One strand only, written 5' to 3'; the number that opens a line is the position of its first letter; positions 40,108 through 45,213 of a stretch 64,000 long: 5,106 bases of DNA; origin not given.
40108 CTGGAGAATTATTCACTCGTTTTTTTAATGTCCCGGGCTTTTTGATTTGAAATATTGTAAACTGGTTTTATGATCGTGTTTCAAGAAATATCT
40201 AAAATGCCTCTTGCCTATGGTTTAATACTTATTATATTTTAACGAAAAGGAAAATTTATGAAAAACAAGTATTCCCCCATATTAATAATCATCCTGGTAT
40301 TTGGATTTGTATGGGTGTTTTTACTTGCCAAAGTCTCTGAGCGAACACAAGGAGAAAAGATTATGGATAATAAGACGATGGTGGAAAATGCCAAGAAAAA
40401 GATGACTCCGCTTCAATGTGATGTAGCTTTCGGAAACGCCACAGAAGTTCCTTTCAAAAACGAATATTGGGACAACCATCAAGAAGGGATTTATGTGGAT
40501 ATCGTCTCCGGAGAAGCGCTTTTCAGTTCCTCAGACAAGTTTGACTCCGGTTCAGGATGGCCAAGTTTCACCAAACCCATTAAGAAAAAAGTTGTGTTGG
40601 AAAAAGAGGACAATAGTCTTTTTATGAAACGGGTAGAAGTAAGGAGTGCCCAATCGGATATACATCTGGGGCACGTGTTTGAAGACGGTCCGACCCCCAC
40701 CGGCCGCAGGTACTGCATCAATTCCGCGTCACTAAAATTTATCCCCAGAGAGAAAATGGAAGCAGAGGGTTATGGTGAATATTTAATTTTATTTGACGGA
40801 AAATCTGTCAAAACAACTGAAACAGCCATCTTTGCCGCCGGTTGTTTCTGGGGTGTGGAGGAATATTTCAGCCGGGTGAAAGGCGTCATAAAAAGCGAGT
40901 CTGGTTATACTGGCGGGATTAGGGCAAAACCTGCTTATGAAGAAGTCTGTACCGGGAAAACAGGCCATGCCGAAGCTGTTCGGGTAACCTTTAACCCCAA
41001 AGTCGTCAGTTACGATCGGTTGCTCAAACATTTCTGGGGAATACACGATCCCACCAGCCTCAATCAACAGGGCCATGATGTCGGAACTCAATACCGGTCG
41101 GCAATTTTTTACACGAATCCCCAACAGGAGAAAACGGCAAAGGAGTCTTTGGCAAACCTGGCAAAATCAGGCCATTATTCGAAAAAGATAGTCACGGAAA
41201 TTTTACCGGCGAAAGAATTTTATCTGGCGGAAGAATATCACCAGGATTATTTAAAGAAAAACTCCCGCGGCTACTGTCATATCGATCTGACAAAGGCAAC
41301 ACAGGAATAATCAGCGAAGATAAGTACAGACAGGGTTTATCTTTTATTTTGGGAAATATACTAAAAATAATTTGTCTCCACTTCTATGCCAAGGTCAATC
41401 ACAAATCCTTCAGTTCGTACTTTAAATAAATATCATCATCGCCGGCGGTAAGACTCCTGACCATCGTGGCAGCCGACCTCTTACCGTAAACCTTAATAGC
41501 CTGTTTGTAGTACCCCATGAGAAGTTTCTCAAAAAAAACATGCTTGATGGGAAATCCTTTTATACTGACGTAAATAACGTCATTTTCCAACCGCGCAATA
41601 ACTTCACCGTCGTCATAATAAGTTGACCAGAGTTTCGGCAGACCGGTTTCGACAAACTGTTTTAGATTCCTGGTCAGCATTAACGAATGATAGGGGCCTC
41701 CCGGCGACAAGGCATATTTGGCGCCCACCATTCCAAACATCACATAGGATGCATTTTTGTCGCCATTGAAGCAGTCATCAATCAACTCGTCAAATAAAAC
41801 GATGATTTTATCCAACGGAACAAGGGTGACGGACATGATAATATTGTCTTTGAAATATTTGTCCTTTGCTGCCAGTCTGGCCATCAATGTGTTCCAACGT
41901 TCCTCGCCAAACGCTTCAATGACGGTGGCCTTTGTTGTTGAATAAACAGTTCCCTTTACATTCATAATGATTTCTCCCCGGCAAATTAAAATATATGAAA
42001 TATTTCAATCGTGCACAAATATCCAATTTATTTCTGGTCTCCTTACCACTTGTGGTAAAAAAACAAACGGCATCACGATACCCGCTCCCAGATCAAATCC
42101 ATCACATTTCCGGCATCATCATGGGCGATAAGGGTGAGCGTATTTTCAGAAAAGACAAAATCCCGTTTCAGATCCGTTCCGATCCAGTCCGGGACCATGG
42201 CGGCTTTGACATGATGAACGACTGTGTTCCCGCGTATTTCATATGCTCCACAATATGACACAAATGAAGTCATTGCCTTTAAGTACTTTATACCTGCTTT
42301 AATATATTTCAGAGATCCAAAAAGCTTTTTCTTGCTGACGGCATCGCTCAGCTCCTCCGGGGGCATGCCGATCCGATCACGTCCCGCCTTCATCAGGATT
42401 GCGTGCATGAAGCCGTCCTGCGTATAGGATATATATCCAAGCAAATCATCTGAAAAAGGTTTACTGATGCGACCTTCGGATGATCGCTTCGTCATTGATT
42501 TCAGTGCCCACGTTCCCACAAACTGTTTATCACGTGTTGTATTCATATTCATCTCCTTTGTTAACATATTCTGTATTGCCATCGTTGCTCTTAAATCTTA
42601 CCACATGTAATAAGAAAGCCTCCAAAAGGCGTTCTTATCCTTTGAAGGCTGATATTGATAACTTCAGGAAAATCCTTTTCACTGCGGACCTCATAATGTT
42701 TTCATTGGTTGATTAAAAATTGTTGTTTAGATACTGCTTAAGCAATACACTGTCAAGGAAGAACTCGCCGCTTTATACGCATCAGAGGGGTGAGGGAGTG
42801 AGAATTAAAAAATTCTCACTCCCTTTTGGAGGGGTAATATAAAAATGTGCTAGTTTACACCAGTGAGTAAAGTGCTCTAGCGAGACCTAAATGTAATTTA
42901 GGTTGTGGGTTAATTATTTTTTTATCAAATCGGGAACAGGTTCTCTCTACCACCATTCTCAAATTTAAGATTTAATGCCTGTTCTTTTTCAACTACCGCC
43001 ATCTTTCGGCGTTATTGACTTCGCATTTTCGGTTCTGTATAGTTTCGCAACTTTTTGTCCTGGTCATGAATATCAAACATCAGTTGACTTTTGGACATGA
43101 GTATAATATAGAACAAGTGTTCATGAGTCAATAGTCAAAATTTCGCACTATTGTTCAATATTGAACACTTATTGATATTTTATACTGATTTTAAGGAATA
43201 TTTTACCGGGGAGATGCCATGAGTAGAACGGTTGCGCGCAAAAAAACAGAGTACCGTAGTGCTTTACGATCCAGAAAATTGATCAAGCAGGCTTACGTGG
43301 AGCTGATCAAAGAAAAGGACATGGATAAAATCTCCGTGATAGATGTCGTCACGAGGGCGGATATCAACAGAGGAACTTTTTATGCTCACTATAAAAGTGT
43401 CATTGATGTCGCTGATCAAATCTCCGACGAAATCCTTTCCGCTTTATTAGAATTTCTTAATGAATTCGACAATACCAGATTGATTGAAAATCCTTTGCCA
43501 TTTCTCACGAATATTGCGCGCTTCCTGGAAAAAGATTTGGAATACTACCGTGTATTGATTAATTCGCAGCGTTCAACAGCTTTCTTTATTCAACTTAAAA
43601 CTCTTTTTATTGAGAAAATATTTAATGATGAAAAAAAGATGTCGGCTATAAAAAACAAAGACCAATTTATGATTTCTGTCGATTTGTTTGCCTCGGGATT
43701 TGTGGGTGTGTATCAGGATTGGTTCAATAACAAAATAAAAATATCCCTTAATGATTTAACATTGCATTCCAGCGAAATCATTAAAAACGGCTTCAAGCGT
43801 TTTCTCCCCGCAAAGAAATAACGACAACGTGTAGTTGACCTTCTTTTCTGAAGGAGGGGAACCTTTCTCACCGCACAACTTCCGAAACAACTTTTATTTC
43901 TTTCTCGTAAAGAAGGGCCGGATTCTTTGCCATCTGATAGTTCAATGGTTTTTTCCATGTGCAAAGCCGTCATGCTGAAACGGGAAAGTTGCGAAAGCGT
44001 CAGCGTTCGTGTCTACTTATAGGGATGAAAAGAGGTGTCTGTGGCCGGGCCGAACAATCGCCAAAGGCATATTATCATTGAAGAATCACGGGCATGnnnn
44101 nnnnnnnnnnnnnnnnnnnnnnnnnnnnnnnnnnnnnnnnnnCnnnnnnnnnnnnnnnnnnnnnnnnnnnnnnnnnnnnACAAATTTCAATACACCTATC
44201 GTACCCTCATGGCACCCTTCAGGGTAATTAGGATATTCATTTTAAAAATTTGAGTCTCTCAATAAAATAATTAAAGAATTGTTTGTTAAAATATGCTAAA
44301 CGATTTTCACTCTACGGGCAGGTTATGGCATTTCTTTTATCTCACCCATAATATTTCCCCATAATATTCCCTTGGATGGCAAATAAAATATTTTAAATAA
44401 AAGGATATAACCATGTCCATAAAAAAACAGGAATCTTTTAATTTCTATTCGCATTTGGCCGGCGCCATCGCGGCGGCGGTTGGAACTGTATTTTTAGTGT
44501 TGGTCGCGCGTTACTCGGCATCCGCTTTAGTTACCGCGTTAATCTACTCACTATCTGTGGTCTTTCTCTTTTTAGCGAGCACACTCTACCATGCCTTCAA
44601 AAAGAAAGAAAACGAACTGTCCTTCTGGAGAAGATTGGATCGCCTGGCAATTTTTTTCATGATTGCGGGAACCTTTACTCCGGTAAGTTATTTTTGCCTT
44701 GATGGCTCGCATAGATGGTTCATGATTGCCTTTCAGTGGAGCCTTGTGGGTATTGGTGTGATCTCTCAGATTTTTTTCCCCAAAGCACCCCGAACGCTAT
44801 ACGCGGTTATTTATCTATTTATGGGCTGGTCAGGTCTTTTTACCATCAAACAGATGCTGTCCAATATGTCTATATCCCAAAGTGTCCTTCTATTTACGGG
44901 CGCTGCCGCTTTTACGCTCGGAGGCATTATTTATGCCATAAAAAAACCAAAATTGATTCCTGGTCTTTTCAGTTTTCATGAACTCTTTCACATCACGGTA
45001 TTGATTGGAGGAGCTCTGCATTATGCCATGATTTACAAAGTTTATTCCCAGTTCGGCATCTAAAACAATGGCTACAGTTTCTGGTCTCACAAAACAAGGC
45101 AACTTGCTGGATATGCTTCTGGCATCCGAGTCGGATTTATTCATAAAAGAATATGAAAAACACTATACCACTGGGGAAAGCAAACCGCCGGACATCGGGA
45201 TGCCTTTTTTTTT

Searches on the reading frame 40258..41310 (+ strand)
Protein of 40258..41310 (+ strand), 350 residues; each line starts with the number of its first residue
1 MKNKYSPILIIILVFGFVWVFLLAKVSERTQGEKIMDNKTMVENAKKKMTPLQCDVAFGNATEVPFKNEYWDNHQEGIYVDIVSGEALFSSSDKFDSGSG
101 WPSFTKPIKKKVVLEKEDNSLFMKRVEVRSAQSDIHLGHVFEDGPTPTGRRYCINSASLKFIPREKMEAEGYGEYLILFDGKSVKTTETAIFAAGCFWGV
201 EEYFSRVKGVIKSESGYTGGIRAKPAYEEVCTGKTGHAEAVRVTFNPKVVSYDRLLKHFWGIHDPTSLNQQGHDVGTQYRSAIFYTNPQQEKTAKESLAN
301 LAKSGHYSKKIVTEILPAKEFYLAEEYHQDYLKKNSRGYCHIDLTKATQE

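Call 72: search_protein_families(library=pfam, proteins=[window:40258-41310:+], max_evalue=0.00001)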
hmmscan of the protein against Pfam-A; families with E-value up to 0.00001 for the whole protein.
window:40258-41310:+ (350 aa): 2 families
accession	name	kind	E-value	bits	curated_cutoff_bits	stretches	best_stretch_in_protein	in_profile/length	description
PF01625.27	PMSR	-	1.1e-68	230.7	23.7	1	189-341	1-153/153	Peptide methionine sulfoxide reductase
PF01641.26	SelR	-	1.5e-46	157.5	24.9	1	49-163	1-116/116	SelR domain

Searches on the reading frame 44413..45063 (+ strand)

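Call 72: search_protein_families(library=pfam, proteins=[window:44413-45063:+], max_evalue=0.00001)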
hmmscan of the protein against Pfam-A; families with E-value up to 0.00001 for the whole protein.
window:44413-45063:+ (216 aa): 1 family
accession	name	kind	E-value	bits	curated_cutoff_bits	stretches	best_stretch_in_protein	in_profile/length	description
PF03006.26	HlyIII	-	8.4e-42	143.8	26.2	1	5-204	4-224/224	Haemolysin-III related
